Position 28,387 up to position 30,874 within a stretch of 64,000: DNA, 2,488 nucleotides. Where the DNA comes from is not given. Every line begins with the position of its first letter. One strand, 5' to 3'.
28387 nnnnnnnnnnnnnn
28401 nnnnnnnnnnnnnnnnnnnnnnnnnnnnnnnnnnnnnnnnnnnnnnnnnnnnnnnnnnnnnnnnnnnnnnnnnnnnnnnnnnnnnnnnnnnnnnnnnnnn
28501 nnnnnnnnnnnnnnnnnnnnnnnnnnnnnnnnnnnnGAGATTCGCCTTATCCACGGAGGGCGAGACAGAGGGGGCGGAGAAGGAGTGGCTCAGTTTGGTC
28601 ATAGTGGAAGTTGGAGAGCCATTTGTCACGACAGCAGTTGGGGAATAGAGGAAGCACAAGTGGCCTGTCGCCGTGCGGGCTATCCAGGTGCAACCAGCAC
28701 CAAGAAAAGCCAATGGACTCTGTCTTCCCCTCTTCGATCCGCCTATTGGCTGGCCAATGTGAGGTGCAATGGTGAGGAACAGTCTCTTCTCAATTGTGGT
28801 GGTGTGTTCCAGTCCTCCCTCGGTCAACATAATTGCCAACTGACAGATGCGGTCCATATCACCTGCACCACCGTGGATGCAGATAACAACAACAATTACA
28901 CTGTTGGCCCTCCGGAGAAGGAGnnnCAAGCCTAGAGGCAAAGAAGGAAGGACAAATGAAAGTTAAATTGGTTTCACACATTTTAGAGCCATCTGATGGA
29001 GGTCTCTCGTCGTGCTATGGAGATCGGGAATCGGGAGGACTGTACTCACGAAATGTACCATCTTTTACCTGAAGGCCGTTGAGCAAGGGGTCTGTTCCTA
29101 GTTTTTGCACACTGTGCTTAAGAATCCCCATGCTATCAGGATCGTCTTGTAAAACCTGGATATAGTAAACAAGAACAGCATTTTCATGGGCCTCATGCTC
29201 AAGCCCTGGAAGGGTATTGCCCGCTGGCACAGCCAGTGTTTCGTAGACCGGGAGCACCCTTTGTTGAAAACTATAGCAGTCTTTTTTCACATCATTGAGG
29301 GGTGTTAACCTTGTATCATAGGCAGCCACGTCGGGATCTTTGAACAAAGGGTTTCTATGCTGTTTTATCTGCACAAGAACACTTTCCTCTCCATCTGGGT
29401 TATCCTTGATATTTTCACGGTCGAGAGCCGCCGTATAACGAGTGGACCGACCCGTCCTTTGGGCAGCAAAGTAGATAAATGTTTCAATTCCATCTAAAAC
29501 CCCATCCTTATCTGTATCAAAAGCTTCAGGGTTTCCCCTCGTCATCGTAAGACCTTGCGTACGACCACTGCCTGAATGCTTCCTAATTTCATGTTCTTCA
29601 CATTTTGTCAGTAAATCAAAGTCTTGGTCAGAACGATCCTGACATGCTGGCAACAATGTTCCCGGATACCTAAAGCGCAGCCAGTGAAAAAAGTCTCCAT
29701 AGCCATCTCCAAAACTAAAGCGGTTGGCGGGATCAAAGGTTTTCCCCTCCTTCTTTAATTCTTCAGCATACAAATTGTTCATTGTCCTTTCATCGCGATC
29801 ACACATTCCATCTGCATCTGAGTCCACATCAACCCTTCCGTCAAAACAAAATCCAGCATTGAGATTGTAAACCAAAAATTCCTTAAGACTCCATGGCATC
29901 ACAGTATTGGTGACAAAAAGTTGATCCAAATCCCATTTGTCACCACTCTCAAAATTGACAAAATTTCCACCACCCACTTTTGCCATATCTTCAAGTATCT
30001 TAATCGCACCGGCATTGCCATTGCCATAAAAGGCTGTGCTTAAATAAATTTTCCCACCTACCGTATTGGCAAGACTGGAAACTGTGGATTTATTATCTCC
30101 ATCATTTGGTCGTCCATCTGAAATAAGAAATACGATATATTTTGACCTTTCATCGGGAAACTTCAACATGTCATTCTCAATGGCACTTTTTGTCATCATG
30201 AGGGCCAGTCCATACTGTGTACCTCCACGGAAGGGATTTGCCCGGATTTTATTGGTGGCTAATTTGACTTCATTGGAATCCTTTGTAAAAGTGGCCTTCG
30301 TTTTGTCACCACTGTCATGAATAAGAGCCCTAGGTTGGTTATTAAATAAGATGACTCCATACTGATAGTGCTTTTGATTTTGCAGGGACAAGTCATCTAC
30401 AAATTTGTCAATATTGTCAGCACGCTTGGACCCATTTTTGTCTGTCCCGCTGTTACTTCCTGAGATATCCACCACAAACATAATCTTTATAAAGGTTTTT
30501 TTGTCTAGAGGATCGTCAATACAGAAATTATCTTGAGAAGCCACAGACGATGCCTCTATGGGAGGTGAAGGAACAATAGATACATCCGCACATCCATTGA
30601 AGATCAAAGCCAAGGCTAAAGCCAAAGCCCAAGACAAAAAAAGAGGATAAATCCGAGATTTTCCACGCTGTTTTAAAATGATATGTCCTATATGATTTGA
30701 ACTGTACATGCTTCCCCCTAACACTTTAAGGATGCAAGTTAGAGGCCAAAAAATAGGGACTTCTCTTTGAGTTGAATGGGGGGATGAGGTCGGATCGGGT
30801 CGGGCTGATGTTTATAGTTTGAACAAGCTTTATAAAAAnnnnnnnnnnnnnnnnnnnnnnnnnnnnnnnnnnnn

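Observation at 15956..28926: Three tandem FN3-stalk lipoproteins, each capped by a metazoan-type SRCR domain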

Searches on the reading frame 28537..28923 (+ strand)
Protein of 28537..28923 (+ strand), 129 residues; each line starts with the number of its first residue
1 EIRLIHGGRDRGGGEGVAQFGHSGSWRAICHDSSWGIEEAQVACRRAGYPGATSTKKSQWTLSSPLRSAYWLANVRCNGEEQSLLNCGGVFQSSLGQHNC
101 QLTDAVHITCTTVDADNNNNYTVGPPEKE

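Call 87: predict_structure(alignment_id=A7)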
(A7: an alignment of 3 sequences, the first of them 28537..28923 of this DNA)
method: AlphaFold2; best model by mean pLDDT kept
length: 129 residues; sequences in the alignment: 3
mean_pLDDT: 32.9   pTM: 0.25
mean pLDDT of the five models: 32.9, 32.3, 31.2, 30.4, 29.0
residues with pLDDT >= 90: 0; 70-90: 0; 50-70: 0; < 50: 129
segments of 3 or more residues with pLDDT < 50: 1-129
pLDDT, mean of each block of 10 residues (from residue 1): 34 40 40 44 40 27 26 33 31 31 27 28 26
secondary structure, 60 per line:
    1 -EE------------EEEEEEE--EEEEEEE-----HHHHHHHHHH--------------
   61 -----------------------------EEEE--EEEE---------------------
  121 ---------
elements in order: E16-22 E25-31 H37-46 E90-93 E96-99

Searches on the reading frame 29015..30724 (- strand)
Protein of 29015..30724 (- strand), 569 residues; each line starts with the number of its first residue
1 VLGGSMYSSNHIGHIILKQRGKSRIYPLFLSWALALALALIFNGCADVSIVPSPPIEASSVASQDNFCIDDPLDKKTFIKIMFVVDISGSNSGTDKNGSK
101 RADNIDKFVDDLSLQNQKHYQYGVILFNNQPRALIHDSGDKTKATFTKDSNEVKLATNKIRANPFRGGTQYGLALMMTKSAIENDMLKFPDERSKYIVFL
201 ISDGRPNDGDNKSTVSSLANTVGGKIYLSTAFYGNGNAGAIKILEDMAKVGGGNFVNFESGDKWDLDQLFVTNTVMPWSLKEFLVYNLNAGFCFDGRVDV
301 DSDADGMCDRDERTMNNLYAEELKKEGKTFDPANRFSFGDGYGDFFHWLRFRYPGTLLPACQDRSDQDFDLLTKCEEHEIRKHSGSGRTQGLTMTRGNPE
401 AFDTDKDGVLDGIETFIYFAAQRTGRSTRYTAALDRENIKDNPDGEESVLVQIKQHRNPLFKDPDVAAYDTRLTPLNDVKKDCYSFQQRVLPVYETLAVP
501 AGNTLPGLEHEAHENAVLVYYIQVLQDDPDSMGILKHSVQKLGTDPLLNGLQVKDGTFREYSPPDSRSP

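Call 8: search_protein_families(library=pfam, proteins=[window:29015-30724:-], max_evalue=0.001)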
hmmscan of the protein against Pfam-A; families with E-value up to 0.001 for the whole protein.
window:29015-30724:- (569 aa): 2 families
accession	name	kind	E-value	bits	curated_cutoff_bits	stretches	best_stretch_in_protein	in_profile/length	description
PF13519.12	VWA_2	-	1.8e-11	45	27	1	81-204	1-106/107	von Willebrand factor type A domain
PF00092.34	VWA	-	5.1e-10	40.3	23.8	1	81-262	2-166/174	von Willebrand factor type A domain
